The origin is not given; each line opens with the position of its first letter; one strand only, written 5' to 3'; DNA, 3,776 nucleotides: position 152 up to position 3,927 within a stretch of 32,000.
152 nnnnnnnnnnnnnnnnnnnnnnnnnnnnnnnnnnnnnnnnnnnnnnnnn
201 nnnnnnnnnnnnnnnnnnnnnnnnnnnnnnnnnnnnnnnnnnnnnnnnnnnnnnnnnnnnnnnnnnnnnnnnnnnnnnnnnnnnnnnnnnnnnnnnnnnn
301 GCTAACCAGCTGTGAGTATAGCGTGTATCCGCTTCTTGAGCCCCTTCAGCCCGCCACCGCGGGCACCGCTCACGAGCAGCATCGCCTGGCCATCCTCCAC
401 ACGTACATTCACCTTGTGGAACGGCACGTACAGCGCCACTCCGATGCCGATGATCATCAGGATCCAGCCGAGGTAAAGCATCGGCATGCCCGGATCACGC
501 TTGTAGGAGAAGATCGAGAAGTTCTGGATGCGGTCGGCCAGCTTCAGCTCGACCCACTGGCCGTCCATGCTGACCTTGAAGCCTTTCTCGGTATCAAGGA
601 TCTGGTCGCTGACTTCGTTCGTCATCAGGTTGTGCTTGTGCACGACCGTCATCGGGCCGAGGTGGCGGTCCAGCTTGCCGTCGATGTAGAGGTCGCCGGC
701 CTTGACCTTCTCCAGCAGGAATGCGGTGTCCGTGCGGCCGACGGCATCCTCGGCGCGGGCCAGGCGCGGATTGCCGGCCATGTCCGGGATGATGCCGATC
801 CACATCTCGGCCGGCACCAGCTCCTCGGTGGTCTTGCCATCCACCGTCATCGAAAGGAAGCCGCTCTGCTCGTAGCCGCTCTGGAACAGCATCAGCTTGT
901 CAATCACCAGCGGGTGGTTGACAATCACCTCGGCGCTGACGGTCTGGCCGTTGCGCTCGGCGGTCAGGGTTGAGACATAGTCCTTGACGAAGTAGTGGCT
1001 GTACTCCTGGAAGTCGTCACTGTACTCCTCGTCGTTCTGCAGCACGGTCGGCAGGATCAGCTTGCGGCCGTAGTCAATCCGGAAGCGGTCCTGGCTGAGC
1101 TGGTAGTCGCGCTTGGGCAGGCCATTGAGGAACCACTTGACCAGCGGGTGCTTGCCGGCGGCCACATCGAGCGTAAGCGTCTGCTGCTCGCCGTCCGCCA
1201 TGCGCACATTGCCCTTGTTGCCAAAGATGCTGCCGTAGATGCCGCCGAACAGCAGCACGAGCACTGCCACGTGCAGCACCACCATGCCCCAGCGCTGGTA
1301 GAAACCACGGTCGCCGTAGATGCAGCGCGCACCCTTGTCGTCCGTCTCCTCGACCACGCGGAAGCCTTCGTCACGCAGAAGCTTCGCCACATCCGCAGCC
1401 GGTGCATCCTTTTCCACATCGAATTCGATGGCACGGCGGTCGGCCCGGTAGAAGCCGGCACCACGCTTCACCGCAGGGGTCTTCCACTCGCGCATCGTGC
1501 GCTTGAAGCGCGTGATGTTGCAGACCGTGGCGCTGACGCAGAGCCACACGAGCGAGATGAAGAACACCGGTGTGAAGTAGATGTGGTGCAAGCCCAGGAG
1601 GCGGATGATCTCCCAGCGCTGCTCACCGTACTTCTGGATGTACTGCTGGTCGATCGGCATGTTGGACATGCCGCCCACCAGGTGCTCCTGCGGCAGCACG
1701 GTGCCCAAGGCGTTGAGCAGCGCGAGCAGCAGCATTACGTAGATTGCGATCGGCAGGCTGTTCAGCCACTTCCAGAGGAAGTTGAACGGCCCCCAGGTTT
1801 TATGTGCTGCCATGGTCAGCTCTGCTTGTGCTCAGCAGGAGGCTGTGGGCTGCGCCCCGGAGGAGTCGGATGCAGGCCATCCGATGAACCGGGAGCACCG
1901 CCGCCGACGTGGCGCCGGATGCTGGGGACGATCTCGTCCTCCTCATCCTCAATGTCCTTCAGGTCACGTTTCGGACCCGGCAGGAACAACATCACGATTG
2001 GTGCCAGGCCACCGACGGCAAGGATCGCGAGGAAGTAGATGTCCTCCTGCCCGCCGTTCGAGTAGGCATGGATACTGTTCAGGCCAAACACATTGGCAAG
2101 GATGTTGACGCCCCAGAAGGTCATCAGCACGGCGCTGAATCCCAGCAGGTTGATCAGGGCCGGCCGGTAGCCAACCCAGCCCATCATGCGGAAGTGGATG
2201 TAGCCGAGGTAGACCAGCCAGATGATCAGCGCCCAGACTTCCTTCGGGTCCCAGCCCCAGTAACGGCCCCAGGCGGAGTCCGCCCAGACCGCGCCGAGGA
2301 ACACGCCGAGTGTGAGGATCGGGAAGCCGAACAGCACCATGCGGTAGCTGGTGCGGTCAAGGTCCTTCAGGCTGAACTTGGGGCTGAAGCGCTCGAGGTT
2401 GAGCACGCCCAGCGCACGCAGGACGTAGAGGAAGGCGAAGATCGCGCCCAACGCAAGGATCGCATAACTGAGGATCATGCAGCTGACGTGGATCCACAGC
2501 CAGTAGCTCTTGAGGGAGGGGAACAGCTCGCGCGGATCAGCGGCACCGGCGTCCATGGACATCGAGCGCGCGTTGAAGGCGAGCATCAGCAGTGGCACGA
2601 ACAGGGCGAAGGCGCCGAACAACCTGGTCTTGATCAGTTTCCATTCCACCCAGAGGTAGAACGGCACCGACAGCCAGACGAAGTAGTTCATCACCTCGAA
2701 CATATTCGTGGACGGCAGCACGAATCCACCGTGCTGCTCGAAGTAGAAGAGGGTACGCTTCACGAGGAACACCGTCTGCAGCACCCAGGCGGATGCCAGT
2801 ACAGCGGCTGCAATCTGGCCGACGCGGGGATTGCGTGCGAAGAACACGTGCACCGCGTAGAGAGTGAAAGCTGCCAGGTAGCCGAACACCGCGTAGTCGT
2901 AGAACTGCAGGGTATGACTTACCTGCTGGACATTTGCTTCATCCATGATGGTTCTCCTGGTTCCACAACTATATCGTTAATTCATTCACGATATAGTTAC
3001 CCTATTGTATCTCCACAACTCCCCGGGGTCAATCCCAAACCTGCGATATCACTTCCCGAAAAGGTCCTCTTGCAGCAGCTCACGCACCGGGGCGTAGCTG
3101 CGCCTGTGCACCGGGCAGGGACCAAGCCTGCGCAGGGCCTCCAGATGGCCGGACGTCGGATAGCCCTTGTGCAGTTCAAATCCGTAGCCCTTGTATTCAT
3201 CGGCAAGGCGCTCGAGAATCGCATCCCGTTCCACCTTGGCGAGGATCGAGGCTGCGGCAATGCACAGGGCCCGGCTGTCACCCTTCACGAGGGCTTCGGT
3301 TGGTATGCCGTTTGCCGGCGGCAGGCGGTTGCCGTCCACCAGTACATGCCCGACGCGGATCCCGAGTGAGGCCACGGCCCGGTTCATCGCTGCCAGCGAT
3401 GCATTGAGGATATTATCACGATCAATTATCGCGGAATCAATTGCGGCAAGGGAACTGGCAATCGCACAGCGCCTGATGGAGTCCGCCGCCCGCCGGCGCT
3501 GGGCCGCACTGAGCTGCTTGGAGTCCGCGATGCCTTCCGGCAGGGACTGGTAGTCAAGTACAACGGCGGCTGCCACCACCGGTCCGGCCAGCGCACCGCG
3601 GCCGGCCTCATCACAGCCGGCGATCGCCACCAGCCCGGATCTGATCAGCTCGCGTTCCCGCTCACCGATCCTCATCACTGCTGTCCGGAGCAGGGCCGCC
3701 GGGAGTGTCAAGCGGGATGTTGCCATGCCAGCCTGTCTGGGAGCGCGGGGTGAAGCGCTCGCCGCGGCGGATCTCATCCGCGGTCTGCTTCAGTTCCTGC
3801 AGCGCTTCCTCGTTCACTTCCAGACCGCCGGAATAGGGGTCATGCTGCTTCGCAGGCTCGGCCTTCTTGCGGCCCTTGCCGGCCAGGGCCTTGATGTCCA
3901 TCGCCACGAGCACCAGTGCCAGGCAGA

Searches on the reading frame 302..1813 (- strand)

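Call 10: search_protein_families(library=pfam, proteins=[window:302-1813:-], max_evalue=0.001)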
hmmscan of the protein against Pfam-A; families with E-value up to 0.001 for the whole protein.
window:302-1813:- (503 aa): 1 family
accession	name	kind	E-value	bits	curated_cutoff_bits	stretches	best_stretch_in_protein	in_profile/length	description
PF05140.19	ResB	-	4e-59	201.1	24.6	2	22-330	3-281/486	ResB-like family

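Call 103: search_protein_families(library=padloc, alignment_id=A8, max_evalue=0.00001)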
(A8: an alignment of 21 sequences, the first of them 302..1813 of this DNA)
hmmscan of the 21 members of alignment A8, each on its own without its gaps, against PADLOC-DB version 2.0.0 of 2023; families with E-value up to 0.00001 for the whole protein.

A. member 1, window:302-1813:- (503 aa): 0 families

B. families by the number of members that match (of 21 scanned): 6 families
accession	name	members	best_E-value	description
PDLC04135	mad3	1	8.1e-28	mads_3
PDLC02919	HEAT-ARM_XIII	1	4.4e-22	-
PDLC02980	AriA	1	7.6e-10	-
PDLC04140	mad8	1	2e-09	mads_8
PDLC04175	HEC-01A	1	3.4e-08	-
PDLC01866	CARF3--CARF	1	9.5e-08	-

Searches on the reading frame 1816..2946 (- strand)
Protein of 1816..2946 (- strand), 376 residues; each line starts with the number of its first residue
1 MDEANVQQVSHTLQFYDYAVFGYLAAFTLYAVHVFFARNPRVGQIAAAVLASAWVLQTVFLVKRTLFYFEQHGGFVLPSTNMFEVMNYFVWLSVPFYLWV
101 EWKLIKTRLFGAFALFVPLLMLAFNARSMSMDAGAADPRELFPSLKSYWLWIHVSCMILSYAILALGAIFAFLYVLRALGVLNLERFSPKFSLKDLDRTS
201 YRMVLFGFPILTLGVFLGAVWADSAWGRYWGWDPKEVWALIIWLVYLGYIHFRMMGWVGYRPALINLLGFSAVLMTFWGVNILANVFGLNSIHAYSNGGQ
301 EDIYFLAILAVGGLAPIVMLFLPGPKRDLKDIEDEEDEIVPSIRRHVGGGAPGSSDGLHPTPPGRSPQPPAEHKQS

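Call 10: search_protein_families(library=pfam, proteins=[window:1816-2946:-], max_evalue=0.001)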
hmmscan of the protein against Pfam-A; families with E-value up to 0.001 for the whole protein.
window:1816-2946:- (376 aa): 1 family
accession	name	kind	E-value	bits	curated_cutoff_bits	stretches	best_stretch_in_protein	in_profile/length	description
PF01578.25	Cytochrom_C_asm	-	4.2e-43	147.9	29.9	1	81-284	3-208/212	Cytochrome C assembly protein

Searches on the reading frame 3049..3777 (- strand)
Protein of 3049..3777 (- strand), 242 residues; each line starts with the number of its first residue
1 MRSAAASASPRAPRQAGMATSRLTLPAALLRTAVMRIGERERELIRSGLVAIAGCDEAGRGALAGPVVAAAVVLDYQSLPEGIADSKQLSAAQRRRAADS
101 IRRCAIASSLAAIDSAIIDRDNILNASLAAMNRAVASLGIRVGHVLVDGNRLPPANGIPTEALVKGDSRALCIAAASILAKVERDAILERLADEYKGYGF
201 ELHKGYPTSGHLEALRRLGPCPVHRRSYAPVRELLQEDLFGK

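Call 10: search_protein_families(library=pfam, proteins=[window:3049-3777:-], max_evalue=0.001)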
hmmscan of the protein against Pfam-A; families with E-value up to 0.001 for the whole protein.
window:3049-3777:- (242 aa): 1 family
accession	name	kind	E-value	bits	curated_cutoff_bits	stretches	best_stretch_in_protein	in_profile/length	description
PF01351.25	RNase_HII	-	1.9e-40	139.4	25.8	1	53-230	1-198/199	Ribonuclease HII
